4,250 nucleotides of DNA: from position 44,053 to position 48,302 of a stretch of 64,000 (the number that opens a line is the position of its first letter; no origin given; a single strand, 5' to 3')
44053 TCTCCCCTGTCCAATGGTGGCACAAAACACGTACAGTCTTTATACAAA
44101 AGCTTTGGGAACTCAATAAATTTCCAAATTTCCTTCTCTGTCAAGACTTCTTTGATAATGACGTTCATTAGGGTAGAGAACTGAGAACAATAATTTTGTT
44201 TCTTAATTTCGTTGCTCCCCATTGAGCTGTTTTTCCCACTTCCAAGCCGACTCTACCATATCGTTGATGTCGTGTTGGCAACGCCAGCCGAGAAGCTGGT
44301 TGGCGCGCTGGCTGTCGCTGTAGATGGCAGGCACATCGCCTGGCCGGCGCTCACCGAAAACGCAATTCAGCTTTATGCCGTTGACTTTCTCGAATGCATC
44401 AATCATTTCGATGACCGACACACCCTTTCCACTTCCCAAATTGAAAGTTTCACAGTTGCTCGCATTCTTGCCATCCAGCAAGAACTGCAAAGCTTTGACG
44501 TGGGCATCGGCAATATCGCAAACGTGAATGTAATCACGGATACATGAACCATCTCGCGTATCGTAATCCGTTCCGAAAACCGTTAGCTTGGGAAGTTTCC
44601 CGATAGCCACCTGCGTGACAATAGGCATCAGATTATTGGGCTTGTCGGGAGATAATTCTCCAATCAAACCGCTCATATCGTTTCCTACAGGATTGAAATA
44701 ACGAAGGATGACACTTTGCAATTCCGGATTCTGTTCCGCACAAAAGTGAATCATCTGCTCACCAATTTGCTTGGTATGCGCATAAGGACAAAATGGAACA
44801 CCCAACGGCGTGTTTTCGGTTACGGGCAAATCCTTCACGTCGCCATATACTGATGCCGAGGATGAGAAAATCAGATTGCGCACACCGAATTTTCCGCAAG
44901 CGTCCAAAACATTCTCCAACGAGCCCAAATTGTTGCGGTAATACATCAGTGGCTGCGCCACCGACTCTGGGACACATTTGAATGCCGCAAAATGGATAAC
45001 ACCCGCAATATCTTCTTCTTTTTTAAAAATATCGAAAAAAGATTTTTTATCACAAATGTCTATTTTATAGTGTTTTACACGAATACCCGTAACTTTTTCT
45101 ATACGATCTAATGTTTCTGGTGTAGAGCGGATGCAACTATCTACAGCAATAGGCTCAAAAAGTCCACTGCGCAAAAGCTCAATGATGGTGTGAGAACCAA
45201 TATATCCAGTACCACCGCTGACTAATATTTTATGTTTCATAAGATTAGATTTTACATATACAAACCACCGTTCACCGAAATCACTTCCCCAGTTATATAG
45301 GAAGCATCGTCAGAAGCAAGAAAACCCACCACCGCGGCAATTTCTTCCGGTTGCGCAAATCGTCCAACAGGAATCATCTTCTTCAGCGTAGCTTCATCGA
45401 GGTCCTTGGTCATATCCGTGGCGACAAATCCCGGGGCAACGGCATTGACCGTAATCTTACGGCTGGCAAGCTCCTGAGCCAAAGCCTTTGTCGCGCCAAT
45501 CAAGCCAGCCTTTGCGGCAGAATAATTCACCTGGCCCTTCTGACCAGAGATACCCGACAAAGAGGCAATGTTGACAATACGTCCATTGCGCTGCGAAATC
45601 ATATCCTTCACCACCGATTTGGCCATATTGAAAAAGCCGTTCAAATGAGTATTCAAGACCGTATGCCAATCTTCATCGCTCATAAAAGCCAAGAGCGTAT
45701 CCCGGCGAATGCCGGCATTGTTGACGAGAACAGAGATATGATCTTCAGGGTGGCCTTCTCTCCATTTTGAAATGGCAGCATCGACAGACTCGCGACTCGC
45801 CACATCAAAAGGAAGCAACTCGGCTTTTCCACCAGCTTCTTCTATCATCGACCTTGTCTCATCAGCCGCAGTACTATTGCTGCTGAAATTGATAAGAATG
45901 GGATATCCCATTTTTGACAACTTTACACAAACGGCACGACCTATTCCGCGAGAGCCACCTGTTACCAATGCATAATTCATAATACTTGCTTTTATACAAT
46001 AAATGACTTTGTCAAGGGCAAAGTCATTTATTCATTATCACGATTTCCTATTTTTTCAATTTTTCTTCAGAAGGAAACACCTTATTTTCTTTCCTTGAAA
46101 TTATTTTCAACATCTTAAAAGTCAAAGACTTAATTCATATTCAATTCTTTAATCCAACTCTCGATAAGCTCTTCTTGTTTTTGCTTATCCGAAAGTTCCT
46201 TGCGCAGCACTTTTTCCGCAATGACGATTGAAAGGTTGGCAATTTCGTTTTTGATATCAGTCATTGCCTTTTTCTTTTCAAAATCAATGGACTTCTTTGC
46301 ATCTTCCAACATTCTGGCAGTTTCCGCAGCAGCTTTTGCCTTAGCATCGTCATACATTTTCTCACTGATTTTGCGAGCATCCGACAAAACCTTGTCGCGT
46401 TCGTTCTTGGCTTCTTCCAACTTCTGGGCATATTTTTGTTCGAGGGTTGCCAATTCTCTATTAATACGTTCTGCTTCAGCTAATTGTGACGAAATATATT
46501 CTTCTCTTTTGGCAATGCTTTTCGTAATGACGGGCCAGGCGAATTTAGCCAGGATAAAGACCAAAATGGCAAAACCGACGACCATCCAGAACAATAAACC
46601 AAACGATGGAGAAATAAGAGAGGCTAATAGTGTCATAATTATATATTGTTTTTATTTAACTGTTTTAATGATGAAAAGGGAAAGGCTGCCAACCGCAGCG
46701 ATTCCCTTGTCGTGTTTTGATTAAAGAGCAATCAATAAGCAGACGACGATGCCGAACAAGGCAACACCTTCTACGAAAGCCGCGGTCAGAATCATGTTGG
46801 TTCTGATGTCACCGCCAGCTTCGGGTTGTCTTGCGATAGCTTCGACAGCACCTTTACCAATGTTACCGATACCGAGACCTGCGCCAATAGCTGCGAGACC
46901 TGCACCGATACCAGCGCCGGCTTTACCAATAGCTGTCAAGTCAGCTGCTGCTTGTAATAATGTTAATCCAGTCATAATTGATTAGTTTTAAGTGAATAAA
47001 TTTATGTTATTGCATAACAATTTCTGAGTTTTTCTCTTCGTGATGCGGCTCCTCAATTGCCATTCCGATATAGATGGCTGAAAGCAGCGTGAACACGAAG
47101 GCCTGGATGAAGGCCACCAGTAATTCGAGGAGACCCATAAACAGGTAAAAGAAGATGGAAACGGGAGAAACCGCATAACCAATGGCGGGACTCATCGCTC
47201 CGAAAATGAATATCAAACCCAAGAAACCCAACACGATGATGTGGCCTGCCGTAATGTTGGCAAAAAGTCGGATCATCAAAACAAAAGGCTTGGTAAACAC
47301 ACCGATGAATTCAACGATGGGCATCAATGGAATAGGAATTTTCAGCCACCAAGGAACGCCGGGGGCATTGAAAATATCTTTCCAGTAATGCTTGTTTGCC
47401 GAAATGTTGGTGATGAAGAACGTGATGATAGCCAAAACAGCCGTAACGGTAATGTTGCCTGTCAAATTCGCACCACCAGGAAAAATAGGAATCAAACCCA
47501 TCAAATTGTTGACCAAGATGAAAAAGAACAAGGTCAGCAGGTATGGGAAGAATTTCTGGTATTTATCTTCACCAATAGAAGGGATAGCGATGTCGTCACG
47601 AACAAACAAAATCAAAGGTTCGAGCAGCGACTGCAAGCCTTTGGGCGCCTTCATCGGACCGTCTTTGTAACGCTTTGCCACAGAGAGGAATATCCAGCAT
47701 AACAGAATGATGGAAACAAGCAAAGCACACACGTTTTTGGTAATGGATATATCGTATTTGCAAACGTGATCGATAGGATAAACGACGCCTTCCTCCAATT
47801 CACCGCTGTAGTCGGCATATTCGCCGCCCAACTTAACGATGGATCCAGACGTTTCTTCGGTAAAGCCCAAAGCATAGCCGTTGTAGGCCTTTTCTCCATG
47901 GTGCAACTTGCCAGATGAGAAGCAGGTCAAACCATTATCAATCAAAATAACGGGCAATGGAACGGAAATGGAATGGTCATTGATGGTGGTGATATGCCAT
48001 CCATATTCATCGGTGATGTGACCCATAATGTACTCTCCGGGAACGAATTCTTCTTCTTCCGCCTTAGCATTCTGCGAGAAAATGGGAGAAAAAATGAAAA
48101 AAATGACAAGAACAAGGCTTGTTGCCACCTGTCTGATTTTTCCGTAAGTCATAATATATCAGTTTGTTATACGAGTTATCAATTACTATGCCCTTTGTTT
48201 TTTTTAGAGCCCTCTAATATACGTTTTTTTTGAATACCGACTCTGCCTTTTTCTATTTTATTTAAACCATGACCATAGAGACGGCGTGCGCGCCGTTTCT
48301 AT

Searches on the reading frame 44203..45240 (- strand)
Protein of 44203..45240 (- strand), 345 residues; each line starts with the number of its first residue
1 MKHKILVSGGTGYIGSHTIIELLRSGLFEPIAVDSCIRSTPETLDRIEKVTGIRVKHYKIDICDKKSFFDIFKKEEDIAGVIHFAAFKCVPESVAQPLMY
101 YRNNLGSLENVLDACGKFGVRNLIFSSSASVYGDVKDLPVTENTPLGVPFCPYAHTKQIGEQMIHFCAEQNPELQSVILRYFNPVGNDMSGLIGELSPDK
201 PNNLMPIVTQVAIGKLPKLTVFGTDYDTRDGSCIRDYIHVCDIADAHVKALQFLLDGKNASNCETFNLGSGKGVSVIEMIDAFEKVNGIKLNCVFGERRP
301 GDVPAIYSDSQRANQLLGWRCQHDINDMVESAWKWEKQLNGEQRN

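Call 29: search_protein_families(library=pfam, proteins=[window:44203-45240:-], max_evalue=0.00001)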
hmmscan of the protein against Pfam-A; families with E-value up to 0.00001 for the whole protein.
window:44203-45240:- (345 aa): 5 families
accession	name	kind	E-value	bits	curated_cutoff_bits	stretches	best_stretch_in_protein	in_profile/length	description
PF01370.27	Epimerase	-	2.1e-45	155.5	20.9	1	5-259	1-233/240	NAD dependent epimerase/dehydratase family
PF16363.11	GDP_Man_Dehyd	-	6.4e-44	151.2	27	1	6-330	1-330/332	GDP-mannose 4,6 dehydratase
PF01073.25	3Beta_HSD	-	2e-19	70.2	22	1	6-169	1-162/280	3-beta hydroxysteroid dehydrogenase/isomerase family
PF02719.21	Polysacc_synt_2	-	5.3e-10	39.4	20.2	1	5-128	1-128/293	Polysaccharide biosynthesis protein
PF04321.23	RmlD_sub_bind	-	1.4e-07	31.3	27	1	4-165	2-137/287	RmlD substrate binding domain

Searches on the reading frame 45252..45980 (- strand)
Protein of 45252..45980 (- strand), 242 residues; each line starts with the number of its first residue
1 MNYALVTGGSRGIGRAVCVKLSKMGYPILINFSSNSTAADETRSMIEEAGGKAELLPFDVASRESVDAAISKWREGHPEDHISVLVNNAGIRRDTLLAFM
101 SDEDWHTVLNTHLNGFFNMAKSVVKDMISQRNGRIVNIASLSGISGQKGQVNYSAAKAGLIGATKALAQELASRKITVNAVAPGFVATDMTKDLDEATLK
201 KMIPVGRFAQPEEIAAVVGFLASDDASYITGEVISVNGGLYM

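Call 29: search_protein_families(library=pfam, proteins=[window:45252-45980:-], max_evalue=0.00001)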
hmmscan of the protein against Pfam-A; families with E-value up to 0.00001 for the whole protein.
window:45252-45980:- (242 aa): 3 families
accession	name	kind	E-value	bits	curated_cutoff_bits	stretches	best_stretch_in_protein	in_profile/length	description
PF13561.12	adh_short_C2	-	6.4e-57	193.3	27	1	11-240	6-235/236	Enoyl-(Acyl carrier protein) reductase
PF00106.31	adh_short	-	7.5e-56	189.1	26.6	1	3-196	2-192/195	short chain dehydrogenase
PF08659.16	KR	-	3.2e-21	76.5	22.6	1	5-181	4-173/180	KR domain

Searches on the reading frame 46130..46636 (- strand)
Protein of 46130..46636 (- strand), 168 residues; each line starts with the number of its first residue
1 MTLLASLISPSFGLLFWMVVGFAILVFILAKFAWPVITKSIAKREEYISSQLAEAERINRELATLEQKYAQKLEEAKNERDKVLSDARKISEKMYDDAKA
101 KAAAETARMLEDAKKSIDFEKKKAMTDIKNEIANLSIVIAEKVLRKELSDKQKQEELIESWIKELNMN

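Call 30: search_protein_families(library=pfam, proteins=[window:46130-46636:-], max_evalue=0.00001)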
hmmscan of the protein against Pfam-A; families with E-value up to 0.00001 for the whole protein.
window:46130-46636:- (168 aa): 1 family
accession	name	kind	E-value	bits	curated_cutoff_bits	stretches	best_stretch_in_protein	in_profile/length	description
PF00430.23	ATP-synt_B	-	3.2e-28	98.9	28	1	15-144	2-131/132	ATP synthase B/B' CF(0)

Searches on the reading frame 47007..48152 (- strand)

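Call 29: search_protein_families(library=pfam, proteins=[window:47007-48152:-], max_evalue=0.00001)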
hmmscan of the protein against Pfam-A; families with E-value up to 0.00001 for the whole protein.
window:47007-48152:- (381 aa): 1 family
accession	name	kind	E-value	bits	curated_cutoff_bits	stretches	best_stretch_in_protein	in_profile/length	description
PF00119.25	ATP-synt_A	-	1.1e-58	199.1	33.9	1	144-362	4-216/217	ATP synthase A chain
